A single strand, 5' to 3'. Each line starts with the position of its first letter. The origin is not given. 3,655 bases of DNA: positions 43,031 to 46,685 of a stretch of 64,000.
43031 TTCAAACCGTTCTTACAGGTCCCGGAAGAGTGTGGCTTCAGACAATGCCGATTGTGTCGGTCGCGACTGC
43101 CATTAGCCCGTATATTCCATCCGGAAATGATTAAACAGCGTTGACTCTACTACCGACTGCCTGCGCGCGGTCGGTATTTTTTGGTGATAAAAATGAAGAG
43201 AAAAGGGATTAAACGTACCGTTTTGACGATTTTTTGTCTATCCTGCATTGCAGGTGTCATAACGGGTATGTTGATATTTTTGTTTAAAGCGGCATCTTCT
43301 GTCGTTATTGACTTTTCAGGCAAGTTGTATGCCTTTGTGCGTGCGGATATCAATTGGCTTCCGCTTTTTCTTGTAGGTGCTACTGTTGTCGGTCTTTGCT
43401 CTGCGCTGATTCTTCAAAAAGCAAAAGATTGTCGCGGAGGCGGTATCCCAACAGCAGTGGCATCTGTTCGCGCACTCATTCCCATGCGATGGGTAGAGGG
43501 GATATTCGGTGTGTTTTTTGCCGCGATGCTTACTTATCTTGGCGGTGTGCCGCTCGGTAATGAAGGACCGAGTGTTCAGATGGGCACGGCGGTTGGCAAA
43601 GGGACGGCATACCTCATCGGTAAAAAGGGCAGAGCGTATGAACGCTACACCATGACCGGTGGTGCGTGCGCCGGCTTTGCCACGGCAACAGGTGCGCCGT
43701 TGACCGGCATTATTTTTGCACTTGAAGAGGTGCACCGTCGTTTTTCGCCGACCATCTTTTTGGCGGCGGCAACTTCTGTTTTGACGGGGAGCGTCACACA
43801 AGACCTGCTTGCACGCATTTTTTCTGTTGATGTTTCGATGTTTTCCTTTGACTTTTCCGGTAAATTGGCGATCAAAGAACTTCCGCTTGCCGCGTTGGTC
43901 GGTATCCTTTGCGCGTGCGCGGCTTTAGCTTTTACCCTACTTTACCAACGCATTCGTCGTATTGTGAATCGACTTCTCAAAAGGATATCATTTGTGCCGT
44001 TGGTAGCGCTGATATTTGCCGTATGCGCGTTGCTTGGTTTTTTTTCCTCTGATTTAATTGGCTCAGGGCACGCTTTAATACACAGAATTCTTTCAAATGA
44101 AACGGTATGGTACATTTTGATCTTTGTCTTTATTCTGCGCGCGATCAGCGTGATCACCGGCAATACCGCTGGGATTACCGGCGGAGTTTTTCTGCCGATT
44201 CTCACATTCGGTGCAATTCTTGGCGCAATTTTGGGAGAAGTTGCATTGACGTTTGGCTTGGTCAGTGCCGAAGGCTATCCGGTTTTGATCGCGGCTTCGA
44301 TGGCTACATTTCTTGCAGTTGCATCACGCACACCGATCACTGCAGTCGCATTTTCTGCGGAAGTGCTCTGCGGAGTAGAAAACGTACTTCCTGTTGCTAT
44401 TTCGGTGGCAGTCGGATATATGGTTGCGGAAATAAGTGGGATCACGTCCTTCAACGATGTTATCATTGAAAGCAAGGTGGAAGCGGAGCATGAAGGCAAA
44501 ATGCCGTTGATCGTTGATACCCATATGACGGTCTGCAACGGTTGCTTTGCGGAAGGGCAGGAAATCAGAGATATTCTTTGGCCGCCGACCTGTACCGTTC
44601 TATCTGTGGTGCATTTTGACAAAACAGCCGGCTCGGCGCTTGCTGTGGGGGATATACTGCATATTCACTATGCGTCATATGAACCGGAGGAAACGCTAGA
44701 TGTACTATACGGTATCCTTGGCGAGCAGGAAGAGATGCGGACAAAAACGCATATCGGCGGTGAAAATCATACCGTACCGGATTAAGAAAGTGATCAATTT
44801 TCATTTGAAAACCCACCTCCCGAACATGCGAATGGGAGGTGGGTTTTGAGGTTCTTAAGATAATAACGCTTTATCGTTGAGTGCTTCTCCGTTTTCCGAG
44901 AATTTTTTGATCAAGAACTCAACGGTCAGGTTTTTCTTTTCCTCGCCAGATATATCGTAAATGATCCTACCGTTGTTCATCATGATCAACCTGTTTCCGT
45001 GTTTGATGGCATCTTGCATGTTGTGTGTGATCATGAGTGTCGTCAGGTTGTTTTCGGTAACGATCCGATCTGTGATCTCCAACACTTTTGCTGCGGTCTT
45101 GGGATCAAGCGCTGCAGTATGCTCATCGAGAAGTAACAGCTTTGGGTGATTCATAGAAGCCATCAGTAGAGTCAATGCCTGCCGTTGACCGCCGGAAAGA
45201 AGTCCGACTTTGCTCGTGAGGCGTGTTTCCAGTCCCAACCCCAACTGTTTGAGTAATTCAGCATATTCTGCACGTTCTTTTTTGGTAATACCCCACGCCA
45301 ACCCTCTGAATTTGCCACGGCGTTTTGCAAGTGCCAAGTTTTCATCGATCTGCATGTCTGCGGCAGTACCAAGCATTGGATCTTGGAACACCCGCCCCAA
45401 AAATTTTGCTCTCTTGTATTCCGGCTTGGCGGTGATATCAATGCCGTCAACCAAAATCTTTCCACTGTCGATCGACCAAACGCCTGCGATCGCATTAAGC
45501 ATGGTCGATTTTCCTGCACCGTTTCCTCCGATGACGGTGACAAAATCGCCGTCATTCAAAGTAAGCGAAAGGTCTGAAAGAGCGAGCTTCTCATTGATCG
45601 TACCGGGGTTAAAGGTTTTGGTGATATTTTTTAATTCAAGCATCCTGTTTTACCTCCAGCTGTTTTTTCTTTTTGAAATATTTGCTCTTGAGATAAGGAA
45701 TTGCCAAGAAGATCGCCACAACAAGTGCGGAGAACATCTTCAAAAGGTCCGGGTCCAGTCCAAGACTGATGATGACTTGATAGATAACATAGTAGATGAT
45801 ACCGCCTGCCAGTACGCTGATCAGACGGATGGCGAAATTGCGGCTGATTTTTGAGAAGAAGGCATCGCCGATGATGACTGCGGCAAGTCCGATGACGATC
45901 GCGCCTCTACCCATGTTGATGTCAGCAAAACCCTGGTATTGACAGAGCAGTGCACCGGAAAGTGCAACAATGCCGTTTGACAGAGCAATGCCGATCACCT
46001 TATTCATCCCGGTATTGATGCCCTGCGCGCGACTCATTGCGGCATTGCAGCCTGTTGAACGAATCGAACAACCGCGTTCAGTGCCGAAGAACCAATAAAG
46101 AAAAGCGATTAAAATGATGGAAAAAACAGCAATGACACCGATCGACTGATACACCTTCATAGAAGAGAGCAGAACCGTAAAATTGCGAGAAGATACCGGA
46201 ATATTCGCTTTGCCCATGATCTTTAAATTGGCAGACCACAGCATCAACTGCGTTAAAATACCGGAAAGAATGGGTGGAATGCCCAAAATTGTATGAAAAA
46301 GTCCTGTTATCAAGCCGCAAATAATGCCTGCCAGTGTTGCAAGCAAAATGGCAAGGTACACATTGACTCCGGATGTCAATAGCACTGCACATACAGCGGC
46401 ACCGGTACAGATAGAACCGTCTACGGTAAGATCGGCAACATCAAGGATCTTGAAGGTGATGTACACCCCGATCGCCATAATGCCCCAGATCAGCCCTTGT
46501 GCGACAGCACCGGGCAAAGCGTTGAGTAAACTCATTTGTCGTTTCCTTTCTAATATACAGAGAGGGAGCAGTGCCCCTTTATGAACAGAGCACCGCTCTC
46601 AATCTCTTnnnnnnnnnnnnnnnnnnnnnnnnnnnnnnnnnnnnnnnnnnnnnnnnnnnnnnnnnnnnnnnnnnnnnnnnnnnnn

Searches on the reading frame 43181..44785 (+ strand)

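Call 6: search_protein_families(library=pfam, proteins=[window:43181-44785:+])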
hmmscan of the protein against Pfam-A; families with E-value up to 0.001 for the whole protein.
window:43181-44785:+ (534 aa): 1 family
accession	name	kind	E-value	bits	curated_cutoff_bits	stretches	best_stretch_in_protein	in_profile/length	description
PF00654.25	Voltage_CLC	-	3.2e-60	204.6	24.8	1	71-416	2-345/346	Voltage gated chloride channel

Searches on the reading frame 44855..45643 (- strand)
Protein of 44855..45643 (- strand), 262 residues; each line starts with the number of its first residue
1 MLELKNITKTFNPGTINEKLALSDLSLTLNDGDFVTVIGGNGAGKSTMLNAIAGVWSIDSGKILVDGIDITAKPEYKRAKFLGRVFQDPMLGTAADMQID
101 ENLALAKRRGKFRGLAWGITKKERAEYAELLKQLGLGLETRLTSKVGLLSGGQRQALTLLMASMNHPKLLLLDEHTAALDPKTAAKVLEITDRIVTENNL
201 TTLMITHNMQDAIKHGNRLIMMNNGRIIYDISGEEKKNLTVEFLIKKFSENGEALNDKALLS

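Call 6: search_protein_families(library=pfam, proteins=[window:44855-45643:-])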
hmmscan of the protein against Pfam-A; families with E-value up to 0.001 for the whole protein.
window:44855-45643:- (262 aa): 7 families
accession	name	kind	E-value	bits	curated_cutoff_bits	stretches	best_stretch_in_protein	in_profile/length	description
PF00005.33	ABC_tran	-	1.5e-28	100.6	25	1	22-177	1-137/137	ABC transporter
PF02463.25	SMC_N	-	4.4e-09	36.5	40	1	33-220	25-209/220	RecF/RecN/SMC N terminal domain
PF13304.12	AAA_21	-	1.6e-05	25.6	27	0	35-82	2-61/304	AAA domain, putative AbiEii toxin, Type IV TA system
PF09818.15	ABC_ATPase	-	1.7e-05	24.4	23.2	0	31-56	79-104/283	P-loop domain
PF13604.12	AAA_30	-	0.00014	22.1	27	0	29-64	14-50/191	AAA domain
PF13514.12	AAA_27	-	0.00054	20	22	0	23-53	15-47/206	AAA domain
PF13555.12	AAA_29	-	0.00071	19.7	27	0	30-55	20-45/61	P-loop containing region of AAA domain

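Call 7: search_protein_families(library=ncbifam, proteins=[window:44855-45643:-])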
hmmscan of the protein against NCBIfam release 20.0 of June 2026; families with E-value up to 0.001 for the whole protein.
window:44855-45643:- (262 aa): 189 families (the best 25 are shown)
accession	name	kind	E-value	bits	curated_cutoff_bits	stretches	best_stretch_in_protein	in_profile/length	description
TIGR04521.1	ECF_ATPase_2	equivalog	7.1e-39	133.6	330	1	3-233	2-229/279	energy-coupling factor transporter ATPase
TIGR02315.1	ABC_phnC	equivalog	1.2e-38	132.9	266.1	1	1-238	1-235/243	phosphonate ABC transporter ATP-binding protein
TIGR03375.1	type_I_sec_LssB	subfamily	1.3e-36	126.2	693.1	1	3-230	467-682/696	type I secretion system permease/ATPase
TIGR01188.1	drrA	subfamily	2.2e-36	125.7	312.45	1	18-243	5-219/302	daunorubicin resistance ABC transporter, ATP-binding protein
TIGR04520.1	ECF_ATPase_1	equivalog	4.5e-36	124.7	315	1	3-232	2-219/269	energy-coupling factor transporter ATPase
TIGR03864.1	PQQ_ABC_ATP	hypoth_equivalog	6.4e-36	124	302.25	1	17-230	12-213/236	ABC transporter, ATP-binding subunit, PQQ-dependent alcohol dehydrogenase system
NF010158.0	PRK13637.1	equivalog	2.8e-35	121.8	390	1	3-230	4-226/287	energy-coupling factor transporter ATPase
NF038007.1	ABC_ATP_DarD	equivalog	2.4e-34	118.7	375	1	1-227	1-218/218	darobactin export ABC transporter ATP-binding protein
NF040840.2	tungstate_WtpC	equivalog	4e-34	118.4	440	1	1-228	1-210/347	tungstate ABC transporter ATP-binding protein WtpC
NF006987.0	PRK09452.1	equivalog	4.7e-34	117.7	482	1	2-232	18-231/378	spermidine/putrescine ABC transporter ATP-binding protein PotA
NF007027.0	PRK09493.1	equivalog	1.1e-33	116.6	379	1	1-233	1-220/240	glutamine ABC transporter ATP-binding protein GlnQ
NF008039.0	PRK10771.1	equivalog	1.3e-33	116.3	298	1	19-235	13-216/234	thiamine ABC transporter ATP-binding protein ThiQ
NF047930.1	ABC_ATP_B6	equivalog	2e-33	115.8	670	1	2-242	3-229/510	putative B6 ABC transporter ATP-binding protein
TIGR03265.1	PhnT2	equivalog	2.2e-33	115.9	457.7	1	2-228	5-214/353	putative 2-aminoethylphosphonate ABC transporter ATP-binding protein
TIGR03411.1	urea_trans_UrtD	equivalog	2.4e-33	115.8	304.1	1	2-230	3-223/242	urea ABC transporter ATP-binding protein UrtD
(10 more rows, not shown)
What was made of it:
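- On TrpX tryptophan-binding protein (NCBIfam NF041285 equivalog): 243 bits against a cutoff of 390 (call 7)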

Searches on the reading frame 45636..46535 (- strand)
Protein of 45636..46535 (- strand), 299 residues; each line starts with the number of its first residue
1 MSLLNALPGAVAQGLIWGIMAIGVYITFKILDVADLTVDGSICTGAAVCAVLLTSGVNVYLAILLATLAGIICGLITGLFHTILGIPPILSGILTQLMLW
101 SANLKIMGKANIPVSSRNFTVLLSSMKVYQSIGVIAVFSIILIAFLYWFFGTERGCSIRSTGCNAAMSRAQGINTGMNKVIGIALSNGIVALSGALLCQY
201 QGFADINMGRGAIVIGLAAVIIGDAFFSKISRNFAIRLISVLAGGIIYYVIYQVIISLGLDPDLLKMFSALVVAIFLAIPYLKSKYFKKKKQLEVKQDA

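Call 6: search_protein_families(library=pfam, proteins=[window:45636-46535:-])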
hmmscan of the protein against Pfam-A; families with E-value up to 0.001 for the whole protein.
window:45636-46535:- (299 aa): 1 family
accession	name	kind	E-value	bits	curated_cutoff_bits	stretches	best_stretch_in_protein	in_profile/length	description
PF02653.21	BPD_transp_2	-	2e-26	93.2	26.8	1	11-275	6-267/269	Branched-chain amino acid transport system / permease component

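Call 7: search_protein_families(library=ncbifam, proteins=[window:45636-46535:-])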
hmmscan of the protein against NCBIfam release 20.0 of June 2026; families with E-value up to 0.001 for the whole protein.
window:45636-46535:- (299 aa): 4 families
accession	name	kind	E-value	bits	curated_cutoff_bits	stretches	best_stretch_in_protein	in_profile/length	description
NF011961.0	PRK15432.1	equivalog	1.4e-08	34.4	388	1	19-224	49-252/344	autoinducer 2 ABC transporter permease LsrC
NF007014.0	PRK09478.1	equivalog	5.3e-07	29.3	386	1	57-290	103-336/336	galactose/methyl galactoside ABC transporter permease MglC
NF041862.1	YtfT_transport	equivalog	8.2e-06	25.2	535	1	19-281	68-325/339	galactofuranose ABC transporter, ATP-binding protein YtfT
NF007067.0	PRK09512.1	equivalog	0.00012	21.4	398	1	11-258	50-295/321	ribose ABC transporter permease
